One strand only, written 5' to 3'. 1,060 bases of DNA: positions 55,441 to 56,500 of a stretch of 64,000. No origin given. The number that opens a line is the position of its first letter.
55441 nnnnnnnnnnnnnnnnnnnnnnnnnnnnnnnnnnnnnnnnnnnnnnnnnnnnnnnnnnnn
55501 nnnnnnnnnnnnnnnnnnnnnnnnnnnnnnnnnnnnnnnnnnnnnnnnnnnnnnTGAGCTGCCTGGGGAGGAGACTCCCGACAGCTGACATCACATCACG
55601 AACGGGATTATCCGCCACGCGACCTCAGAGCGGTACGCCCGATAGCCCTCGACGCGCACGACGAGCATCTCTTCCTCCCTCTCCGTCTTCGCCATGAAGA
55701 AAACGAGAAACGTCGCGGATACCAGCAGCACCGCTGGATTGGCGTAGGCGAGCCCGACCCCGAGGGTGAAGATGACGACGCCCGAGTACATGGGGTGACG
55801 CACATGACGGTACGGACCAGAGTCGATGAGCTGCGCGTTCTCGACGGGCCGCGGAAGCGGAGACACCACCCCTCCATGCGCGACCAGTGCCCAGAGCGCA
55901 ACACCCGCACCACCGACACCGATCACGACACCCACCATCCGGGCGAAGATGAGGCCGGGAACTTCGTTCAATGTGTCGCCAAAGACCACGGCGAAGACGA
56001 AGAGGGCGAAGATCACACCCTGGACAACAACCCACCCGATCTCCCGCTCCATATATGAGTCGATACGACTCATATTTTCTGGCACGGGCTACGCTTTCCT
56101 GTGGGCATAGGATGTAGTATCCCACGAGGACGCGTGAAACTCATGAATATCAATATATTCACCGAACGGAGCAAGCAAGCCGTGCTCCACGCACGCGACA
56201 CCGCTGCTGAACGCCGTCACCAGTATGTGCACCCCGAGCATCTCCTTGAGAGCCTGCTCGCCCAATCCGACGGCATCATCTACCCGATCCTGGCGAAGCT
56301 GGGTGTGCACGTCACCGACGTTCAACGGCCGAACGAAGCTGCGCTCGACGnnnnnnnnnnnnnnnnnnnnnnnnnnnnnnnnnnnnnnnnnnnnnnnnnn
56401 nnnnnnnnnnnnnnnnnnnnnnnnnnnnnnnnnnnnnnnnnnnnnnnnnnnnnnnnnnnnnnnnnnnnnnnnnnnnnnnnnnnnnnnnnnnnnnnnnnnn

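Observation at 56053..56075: HAIR palindrome before clpB doubles as the apparent N-terminus of the divergent methyltransferase ORF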

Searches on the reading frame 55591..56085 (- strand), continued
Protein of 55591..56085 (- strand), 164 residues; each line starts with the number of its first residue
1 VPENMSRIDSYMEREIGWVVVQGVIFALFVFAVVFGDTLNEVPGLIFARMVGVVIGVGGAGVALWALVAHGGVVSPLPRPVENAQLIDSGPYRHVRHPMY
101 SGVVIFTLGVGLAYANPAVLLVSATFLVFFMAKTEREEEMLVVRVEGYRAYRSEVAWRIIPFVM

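Call 29: find_encoding_contigs(protein=P0040, flank=4000, max_places=1)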
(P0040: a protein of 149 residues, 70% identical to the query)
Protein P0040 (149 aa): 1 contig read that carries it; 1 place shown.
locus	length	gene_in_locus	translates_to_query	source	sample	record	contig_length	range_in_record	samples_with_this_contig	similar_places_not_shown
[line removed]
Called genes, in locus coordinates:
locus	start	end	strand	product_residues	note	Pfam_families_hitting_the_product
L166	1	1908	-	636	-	?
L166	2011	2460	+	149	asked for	PF04191:PEMT, PF04140:ICMT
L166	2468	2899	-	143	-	PF01161:PBP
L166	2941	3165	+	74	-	-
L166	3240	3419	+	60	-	?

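Call 30: find_encoding_contigs(protein=P0023, flank=4000, max_places=1)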
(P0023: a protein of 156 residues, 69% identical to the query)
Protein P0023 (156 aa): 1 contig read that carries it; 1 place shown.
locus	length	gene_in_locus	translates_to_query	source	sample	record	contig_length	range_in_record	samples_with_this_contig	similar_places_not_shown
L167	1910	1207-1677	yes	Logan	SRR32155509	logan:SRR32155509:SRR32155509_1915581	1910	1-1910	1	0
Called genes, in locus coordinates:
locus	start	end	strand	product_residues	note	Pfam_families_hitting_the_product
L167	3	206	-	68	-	?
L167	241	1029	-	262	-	PF01957:NfeD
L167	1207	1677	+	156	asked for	PF04191:PEMT, PF04140:ICMT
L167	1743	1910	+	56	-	?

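Call 31: find_encoding_contigs(protein=P0054, flank=4000, max_places=1)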
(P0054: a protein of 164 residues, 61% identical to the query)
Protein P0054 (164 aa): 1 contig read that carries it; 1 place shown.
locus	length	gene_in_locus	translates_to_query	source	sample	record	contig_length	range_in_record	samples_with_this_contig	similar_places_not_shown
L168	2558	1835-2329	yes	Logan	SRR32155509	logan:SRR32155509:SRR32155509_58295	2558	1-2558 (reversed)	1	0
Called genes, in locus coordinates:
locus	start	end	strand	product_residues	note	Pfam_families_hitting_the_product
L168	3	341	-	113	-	?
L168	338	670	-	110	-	PF03551:PadR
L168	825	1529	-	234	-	-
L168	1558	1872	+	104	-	-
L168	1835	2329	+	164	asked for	PF04140:ICMT, PF04191:PEMT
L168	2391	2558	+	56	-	?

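Call 34: search_protein_families(library=ncbifam, proteins=[L164:16277-16678:-, L165:5091-5489:-, L161:9860-10252:-, window:55591-56085:-])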
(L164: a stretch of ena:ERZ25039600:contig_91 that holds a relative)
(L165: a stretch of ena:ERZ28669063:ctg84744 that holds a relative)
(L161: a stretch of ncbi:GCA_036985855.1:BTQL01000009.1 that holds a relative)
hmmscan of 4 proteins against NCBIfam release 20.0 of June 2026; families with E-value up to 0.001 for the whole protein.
L164:16277-16678:- (133 aa): 19 families
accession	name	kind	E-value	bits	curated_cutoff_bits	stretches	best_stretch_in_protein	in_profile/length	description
NF047375.1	HeatShock_HspR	equivalog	7.7e-37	125.2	105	1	7-94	2-90/92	heat shock protein transcriptional repressor HspR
NF047377.1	heat_HspR_dupli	exception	5.7e-28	97.9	300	1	7-111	4-110/214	heat shock protein transcriptional repressor HspR, fused homodimer type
TIGR02044.1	CueR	equivalog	3.1e-13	49.9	147.4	1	11-89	3-82/127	Cu(I)-responsive transcriptional regulator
TIGR02051.1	MerR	equivalog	4.3e-13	49.6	150.85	1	11-97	2-88/124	mercury resistance transcriptional regulator MerR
NF053740.1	TransRegTnrAGPos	equivalog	1.1e-12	48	140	1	7-86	11-88/108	hypothetical protein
NF041849.1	trans_regNmlR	equivalog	2.9e-11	43.4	175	1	11-108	3-98/117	stress response transcriptional regulator NmlR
NF052513.1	TransRegCarH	equivalog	8.9e-11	41.6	400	1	5-102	3-99/274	HTH-type transcriptional repressor CarH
NF007069.0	PRK09514.1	equivalog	6.2e-10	39.2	143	1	9-82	2-76/141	Zn(2+)-responsive transcriptional regulator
NF010315.0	PRK13752.1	subfamily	7.4e-10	39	261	1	10-78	9-78/144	mercury resistance transcriptional regulator MerR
NF007590.0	PRK10227.1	equivalog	1.1e-09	38.4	244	1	11-99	3-90/135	Cu(I)-responsive transcriptional regulator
TIGR02047.1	CadR-PbrR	equivalog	1.3e-09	38.2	151.45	1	15-90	7-83/127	Cd(II)/Pb(II)-responsive transcriptional regulator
NF050798.1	TF_FtsR_Actino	equivalog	1.7e-09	38.1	150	1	25-77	22-75/223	transcriptional regulator FtsR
NF011617.0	PRK15043.1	equivalog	5e-09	35.8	417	1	7-93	2-91/243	HTH-type transcriptional regulator MlrA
TIGR02043.1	ZntR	equivalog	9.8e-09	35.5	167.95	1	10-82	3-76/131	Zn(2+)-responsive transcriptional regulator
NF033518.0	transpos_IS607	equivalog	1.2e-08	34.7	110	1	14-96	3-84/187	IS607 family transposase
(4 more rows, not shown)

L165:5091-5489:- (132 aa): 17 families
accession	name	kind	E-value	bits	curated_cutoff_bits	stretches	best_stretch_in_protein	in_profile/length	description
NF047375.1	HeatShock_HspR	equivalog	5.4e-34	116.1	105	1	7-94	2-90/92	heat shock protein transcriptional repressor HspR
NF047377.1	heat_HspR_dupli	exception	1.5e-24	86.7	300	1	7-96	4-98/214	heat shock protein transcriptional repressor HspR, fused homodimer type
TIGR02044.1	CueR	equivalog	1.2e-12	48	147.4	1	11-89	3-82/127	Cu(I)-responsive transcriptional regulator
NF053740.1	TransRegTnrAGPos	equivalog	2.6e-12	46.9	140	1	6-80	10-84/108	hypothetical protein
TIGR02051.1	MerR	equivalog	2.1e-10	40.9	150.85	1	11-81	2-72/124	mercury resistance transcriptional regulator MerR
NF050798.1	TF_FtsR_Actino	equivalog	1.1e-08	35.4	150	1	25-58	22-55/223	transcriptional regulator FtsR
NF007069.0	PRK09514.1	equivalog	2.3e-08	34.1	143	1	9-84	2-78/141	Zn(2+)-responsive transcriptional regulator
NF007590.0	PRK10227.1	equivalog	3.4e-08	33.6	244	1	11-95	3-86/135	Cu(I)-responsive transcriptional regulator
NF052513.1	TransRegCarH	equivalog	9.3e-08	31.7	400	1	6-108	4-105/274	HTH-type transcriptional repressor CarH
TIGR02043.1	ZntR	equivalog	1.1e-07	32.1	167.95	1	10-85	3-79/131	Zn(2+)-responsive transcriptional regulator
NF033787.1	HTH_BldC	subfamily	2.1e-07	30.7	77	1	15-55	9-49/49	BldC family transcriptional regulator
NF041849.1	trans_regNmlR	equivalog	3.3e-07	30.4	175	1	11-95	3-86/117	stress response transcriptional regulator NmlR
NF011617.0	PRK15043.1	equivalog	5.9e-07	29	417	1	7-77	2-73/243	HTH-type transcriptional regulator MlrA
NF033518.0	transpos_IS607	equivalog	2e-06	27.5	110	1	14-63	3-52/187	IS607 family transposase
NF010315.0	PRK13752.1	subfamily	2.1e-06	27.8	261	1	10-78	9-78/144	mercury resistance transcriptional regulator MerR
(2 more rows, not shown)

L161:9860-10252:- (130 aa): 18 families
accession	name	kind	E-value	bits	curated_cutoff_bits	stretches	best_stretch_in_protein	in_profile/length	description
NF047375.1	HeatShock_HspR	equivalog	5.1e-35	119.3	105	1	7-94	2-90/92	heat shock protein transcriptional repressor HspR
NF047377.1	heat_HspR_dupli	exception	8.6e-27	94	300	1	6-99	3-98/214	heat shock protein transcriptional repressor HspR, fused homodimer type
TIGR02044.1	CueR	equivalog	1.5e-12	47.7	147.4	1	11-88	3-81/127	Cu(I)-responsive transcriptional regulator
TIGR02051.1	MerR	equivalog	4.4e-12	46.3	150.85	1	11-81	2-73/124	mercury resistance transcriptional regulator MerR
NF053740.1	TransRegTnrAGPos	equivalog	8.6e-12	45.2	140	1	6-85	10-89/108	hypothetical protein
NF052513.1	TransRegCarH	equivalog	9.6e-11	41.5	400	1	5-98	3-100/274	HTH-type transcriptional repressor CarH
NF007069.0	PRK09514.1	equivalog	2.7e-09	37.1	143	1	9-82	2-76/141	Zn(2+)-responsive transcriptional regulator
NF011617.0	PRK15043.1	equivalog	6e-09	35.5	417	1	7-78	2-74/243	HTH-type transcriptional regulator MlrA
NF041849.1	trans_regNmlR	equivalog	9.3e-09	35.4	175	1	11-96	3-87/117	stress response transcriptional regulator NmlR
TIGR02043.1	ZntR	equivalog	1.2e-08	35.1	167.95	1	10-81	3-75/131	Zn(2+)-responsive transcriptional regulator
TIGR01950.1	SoxR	equivalog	2e-08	34.1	116.9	1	15-76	8-69/142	redox-sensitive transcriptional activator SoxR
NF033518.0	transpos_IS607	equivalog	3.3e-08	33.3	110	1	14-100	3-88/187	IS607 family transposase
NF007590.0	PRK10227.1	equivalog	4.6e-08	33.2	244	1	11-95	3-86/135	Cu(I)-responsive transcriptional regulator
NF050798.1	TF_FtsR_Actino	equivalog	1.4e-07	31.9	150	1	24-57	21-54/223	transcriptional regulator FtsR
NF033787.1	HTH_BldC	subfamily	1.5e-06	28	77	1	15-55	9-49/49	BldC family transcriptional regulator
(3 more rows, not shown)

window:55591-56085:- (164 aa): 2 families
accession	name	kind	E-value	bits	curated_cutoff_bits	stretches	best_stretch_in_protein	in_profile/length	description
NF040696.1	isopcys_mtase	equivalog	4.7e-12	46.2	160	1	82-162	108-189/190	protein-S-isoprenylcysteine O-methyltransferase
TIGR04571.1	LmtA_Leptospira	exception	0.00098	18.9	325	0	88-140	90-142/252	lipid A Kdo2 1-phosphate O-methyltransferase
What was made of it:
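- On Protein-S-isoprenylcysteine O-methyltransferase (ICMT proper): 46.2 bits against a cutoff of 160 (call 34).
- The MerR proteins of L161, L164 and L165 score 119, 125 and 116 bits against NCBIfam HspR equivalog NF047375, cutoff 105 (call 34).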

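Call 46: search_solved_structures(query=window:55594-56085:-, max_evalue=0.01)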
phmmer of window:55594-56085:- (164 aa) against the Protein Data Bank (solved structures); distinct sequences matched with E-value up to 0.01: 3.
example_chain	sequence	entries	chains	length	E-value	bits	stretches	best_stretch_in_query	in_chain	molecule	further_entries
8xku_G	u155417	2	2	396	1e-07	35.2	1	84-163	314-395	AtTam46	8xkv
4a2n_B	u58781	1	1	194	2.3e-05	27.6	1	82-152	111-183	ISOPRENYLCYSTEINE CARBOXYL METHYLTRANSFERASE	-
4quv_A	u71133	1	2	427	0.0075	19.4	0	82-163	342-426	Delta(14)-sterol reductase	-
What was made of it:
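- On PEMT/ICMT methyltransferase superfamily: There is weak similarity to 4a2n (call 46).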

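Call 47: find_encoding_contigs(protein=P0088, flank=10000, max_places=1)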
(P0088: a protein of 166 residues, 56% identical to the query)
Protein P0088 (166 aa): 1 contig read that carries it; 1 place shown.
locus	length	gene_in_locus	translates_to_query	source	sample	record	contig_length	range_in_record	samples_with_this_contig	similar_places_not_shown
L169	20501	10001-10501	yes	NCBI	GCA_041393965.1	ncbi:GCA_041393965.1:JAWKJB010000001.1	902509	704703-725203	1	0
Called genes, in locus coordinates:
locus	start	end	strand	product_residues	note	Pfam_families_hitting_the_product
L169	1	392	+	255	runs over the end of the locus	PF00005:ABC_tran, PF02463:SMC_N, PF09818:ABC_ATPase (faint), PF13304:AAA_21 (weak)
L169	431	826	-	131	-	PF00903:Glyoxalase, PF12681:Glyoxalase_2 (faint), PF18029:Glyoxalase_6 (weak)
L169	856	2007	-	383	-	PF01546:Peptidase_M20 (weak), PF07687:M20_dimer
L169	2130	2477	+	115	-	PF02627:CMD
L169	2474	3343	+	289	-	PF01790:LGT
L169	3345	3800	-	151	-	PF08327:AHSA1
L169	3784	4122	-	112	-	PF12802:MarR_2 (weak), PF12840:HTH_20, PF01022:HTH_5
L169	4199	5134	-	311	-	PF01145:Band_7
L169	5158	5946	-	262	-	PF01957:NfeD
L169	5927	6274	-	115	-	PF03551:PadR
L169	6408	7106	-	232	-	-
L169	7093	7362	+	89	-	-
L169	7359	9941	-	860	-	PF02861:Clp_N, PF23569:NBD_SMAX1, PF00004:AAA, PF17871:AAA_lid_9, PF00004:AAA, PF07724:AAA_2, PF07728:AAA_5, PF10431:ClpB_D2-small, +7 more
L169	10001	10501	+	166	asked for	PF04191:PEMT, PF04140:ICMT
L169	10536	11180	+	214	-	-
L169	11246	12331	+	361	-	PF00155:Aminotran_1_2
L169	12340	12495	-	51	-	-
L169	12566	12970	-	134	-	PF12728:HTH_17 (weak), PF13411:MerR_1, PF00376:MerR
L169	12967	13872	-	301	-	PF00226:DnaJ, PF01556:DnaJ_C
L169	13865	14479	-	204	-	PF01025:GrpE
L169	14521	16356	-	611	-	PF00012:HSP70, PF06723:MreB_Mbl, PF00012:HSP70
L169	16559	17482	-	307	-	-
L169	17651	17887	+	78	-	PF12728:HTH_17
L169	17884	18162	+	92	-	PF02617:ClpS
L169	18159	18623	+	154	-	PF09438:DUF2017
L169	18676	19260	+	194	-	PF12804:NTP_transf_3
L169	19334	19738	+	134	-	PF14520:HHH_5 (faint), PF14229:DUF4332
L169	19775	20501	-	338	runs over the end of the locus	-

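Call 48: find_encoding_contigs(protein=P0106, flank=10000, max_places=1)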
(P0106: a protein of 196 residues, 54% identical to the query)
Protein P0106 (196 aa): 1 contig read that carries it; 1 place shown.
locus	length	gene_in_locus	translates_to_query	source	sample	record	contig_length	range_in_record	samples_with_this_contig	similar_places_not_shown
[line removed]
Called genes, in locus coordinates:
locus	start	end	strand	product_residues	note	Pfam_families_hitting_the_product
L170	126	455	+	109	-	PF04075:F420H2_quin_red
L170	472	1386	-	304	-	PF00581:Rhodanese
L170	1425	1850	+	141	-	PF02657:SufE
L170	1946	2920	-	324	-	PF01145:Band_7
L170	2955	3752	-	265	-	PF01957:NfeD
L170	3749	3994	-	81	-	PF03551:PadR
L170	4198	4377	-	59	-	-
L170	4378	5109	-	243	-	-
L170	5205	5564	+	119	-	PF04075:F420H2_quin_red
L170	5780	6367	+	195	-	PF04542:Sigma70_r2, PF08281:Sigma70_r4_2, PF04545:Sigma70_r4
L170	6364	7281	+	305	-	-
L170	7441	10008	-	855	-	PF02861:Clp_N, PF23569:NBD_SMAX1, PF00004:AAA, PF17871:AAA_lid_9, PF00004:AAA, PF07724:AAA_2, PF07728:AAA_5, PF10431:ClpB_D2-small, +12 more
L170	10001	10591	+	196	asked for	PF06966:DUF1295 (faint), PF04191:PEMT, PF04140:ICMT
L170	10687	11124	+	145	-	PF04314:LpqE-like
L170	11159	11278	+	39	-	PF04248:NTP_transf_9 (weak)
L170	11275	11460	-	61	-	-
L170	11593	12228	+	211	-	-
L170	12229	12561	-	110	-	-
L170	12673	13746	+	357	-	PF00155:Aminotran_1_2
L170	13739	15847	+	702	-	PF00676:E1_dh, PF02779:Transket_pyr, PF02780:Transketolase_C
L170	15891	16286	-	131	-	PF12728:HTH_17 (faint), PF13411:MerR_1, PF00376:MerR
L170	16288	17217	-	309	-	PF00226:DnaJ, PF01556:DnaJ_C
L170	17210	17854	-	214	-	PF01025:GrpE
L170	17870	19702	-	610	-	PF00012:HSP70, PF06723:MreB_Mbl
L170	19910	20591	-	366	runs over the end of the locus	PF05103:DivIVA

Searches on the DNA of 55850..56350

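Call 44: search_rna_families(source=window, start=55850, end=56350, threshold=evalue, max_evalue=1)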
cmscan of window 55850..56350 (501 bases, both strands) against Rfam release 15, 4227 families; matches with E-value up to 1: 1.
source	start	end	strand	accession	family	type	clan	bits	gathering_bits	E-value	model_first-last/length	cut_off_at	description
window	56168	56209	-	RF02470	Ms_IGR-8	Gene; sRNA;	-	17.4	44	0.26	1-63/63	no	Mycobacterium sRNA Ms_IGR-8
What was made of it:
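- On Known structured RNA element (Rfam) or conserved hairpin: The only hit is a chance-level one elsewhere (E = 0.26, call 44).
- No Rfam family matches (call 44).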
